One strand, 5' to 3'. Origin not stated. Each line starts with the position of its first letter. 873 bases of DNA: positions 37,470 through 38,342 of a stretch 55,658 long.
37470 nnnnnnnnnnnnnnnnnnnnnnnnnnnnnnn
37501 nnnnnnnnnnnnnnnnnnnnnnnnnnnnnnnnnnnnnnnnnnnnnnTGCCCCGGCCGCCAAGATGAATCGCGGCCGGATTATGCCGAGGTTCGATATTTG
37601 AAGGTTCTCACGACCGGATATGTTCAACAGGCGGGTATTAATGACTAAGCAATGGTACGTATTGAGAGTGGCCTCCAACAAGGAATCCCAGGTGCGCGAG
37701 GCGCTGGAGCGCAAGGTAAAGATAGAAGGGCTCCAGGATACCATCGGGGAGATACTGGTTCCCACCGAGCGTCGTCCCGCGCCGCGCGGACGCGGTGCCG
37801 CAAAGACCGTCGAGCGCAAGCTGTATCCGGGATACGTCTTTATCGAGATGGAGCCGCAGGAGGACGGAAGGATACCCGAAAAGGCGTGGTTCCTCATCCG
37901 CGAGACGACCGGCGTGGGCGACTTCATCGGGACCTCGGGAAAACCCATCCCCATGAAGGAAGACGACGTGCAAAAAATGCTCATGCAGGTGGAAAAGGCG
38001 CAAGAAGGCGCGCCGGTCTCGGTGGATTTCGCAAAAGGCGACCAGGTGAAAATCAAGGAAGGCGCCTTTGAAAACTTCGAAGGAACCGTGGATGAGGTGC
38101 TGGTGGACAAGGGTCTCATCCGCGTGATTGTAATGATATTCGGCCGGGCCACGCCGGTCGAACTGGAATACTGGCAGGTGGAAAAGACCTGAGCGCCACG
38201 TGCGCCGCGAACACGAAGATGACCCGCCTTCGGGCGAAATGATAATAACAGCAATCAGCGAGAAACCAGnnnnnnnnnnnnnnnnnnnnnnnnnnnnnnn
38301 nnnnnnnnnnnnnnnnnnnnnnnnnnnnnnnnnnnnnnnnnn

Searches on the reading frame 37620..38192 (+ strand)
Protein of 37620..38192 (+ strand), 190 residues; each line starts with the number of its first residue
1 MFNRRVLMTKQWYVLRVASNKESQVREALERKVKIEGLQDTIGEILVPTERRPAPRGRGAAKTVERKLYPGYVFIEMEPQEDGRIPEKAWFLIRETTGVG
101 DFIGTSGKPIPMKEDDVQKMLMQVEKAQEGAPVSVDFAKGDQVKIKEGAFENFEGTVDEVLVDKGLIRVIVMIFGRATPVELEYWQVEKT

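Call 30: search_protein_families(library=pfam, proteins=[window:37620-38192:+], max_evalue=0.001)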
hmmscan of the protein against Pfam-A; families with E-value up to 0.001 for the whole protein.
window:37620-38192:+ (190 aa): 2 families
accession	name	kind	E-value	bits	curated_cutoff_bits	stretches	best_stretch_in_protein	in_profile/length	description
PF02357.24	NusG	-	8.3e-23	81.2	22.2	1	10-121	1-93/93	Transcription termination factor nusG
PF00467.35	KOW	-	4.2e-05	23.6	22.3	1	139-172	1-30/32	KOW motif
